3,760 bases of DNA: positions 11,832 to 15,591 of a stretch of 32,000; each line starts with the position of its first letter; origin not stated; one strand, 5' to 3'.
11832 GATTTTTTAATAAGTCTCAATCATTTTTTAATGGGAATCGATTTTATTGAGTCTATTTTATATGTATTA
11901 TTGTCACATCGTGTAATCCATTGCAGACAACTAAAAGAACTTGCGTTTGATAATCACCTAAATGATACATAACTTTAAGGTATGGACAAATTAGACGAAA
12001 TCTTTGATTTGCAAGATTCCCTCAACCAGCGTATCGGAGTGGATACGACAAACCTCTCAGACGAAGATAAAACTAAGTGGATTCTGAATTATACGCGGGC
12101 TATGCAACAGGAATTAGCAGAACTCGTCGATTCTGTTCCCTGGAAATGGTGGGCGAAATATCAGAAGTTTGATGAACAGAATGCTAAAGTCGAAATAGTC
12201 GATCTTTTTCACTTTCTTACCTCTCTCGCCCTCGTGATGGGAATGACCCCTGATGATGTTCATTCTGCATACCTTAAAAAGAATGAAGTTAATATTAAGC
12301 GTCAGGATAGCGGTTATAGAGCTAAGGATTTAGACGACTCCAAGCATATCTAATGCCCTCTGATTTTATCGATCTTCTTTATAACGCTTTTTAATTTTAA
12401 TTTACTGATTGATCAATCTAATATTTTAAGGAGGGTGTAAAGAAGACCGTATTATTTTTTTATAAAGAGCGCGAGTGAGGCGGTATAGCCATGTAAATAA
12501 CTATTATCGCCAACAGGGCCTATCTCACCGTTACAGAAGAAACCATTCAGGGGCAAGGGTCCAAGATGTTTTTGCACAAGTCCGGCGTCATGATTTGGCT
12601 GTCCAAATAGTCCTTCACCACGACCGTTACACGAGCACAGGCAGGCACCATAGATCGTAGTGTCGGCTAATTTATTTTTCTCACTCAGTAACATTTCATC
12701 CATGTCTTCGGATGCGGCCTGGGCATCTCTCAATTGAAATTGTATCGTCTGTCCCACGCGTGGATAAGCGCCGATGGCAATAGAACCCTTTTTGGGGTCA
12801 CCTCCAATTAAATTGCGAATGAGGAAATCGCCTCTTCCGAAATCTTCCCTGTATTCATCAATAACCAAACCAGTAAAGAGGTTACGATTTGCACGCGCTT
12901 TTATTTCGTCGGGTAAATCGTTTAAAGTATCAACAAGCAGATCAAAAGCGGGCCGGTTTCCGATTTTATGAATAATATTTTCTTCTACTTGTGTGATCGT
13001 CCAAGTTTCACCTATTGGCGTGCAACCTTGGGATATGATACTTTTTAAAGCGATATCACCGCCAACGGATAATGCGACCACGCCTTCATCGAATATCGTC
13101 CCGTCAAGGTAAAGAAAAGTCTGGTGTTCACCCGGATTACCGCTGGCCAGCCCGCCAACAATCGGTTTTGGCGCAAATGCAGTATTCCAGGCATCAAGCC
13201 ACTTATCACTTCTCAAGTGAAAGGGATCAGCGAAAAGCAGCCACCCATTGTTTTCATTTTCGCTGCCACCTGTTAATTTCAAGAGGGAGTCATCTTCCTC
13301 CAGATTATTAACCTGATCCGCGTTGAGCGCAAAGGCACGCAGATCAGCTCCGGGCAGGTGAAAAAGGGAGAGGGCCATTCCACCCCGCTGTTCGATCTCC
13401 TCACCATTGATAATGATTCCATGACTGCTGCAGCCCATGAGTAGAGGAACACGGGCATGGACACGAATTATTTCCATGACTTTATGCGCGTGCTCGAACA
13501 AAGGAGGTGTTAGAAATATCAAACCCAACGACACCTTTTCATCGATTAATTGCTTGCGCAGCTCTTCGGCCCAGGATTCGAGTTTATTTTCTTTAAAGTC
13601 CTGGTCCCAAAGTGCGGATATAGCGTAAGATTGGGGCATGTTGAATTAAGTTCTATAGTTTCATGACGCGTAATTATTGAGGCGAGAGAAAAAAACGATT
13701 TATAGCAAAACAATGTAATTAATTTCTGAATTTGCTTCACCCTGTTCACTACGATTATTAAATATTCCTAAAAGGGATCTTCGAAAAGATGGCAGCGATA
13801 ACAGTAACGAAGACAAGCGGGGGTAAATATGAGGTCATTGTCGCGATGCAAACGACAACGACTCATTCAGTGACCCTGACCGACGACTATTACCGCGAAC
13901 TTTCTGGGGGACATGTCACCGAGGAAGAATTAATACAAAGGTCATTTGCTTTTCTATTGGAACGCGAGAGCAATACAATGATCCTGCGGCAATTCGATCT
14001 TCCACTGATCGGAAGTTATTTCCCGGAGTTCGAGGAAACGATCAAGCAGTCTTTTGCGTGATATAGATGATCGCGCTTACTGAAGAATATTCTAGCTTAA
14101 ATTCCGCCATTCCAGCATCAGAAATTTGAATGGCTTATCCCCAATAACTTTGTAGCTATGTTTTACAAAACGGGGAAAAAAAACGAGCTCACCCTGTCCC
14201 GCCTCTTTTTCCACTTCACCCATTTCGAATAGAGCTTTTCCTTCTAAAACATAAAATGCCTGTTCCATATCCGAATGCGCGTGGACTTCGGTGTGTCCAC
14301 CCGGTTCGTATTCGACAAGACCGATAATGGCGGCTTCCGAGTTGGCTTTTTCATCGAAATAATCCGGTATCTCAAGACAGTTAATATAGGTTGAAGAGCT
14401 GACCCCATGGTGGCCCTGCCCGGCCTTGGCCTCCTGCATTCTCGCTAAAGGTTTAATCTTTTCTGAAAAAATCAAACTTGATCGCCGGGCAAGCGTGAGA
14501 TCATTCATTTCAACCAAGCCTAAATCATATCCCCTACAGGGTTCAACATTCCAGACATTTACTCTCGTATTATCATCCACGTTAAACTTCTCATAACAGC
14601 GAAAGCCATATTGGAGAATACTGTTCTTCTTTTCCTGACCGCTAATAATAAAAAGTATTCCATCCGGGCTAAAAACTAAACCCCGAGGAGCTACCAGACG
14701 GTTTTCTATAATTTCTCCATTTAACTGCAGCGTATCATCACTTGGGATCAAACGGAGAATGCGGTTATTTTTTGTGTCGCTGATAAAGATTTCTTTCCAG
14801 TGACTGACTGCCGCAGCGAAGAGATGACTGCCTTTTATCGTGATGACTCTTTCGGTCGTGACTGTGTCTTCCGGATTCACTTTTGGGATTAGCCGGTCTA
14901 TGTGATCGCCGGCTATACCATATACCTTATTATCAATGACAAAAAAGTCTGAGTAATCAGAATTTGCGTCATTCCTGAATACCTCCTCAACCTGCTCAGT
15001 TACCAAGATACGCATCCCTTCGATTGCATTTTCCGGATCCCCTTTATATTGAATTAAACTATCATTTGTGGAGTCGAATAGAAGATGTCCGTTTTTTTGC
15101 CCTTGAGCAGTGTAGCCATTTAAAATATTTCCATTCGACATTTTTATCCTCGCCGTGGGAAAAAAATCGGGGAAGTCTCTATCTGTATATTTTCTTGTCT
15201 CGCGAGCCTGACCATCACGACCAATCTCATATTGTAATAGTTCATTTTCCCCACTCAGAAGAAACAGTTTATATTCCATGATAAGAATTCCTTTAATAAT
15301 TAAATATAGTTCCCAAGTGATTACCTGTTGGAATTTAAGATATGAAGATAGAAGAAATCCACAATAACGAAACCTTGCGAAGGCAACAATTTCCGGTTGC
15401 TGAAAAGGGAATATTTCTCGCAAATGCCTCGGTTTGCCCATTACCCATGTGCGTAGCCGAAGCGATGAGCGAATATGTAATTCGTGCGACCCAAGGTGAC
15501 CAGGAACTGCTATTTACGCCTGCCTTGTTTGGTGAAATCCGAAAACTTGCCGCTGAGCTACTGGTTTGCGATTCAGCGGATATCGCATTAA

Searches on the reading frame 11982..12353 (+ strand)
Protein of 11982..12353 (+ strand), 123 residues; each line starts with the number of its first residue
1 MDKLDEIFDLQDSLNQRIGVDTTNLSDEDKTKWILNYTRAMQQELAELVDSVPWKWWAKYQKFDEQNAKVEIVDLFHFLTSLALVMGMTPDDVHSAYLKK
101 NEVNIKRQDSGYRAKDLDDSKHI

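Call 65: search_protein_families(library=pfam, proteins=[window:11982-12353:+], max_evalue=0.0001)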
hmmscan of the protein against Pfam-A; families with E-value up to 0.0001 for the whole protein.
window:11982-12353:+ (123 aa): 1 family
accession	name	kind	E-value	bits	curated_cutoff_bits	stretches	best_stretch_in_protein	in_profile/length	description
PF08761.16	dUTPase_2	-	5e-24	85.9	22.9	2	3-87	1-83/162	dUTPase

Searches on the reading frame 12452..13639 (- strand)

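Call 65: search_protein_families(library=pfam, proteins=[window:12452-13639:-], max_evalue=0.0001)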
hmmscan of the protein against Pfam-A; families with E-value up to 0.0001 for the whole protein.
window:12452-13639:- (395 aa): 2 families
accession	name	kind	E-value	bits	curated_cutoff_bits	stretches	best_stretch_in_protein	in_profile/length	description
PF08495.15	FIST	-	1.4e-31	110.3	23.2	1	38-229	2-189/189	FIST N domain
PF10442.14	FIST_C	-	2e-23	83.4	28.5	1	231-375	1-131/131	FIST C domain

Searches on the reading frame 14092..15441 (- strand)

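Call 65: search_protein_families(library=pfam, proteins=[window:14092-15441:-], max_evalue=0.0001)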
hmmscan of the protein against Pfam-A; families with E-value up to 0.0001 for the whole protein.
window:14092-15441:- (449 aa): 1 family
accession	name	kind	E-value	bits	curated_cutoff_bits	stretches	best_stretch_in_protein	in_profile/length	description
PF07883.17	Cupin_2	-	4.2e-16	58.9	27.2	1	375-443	2-69/70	Cupin domain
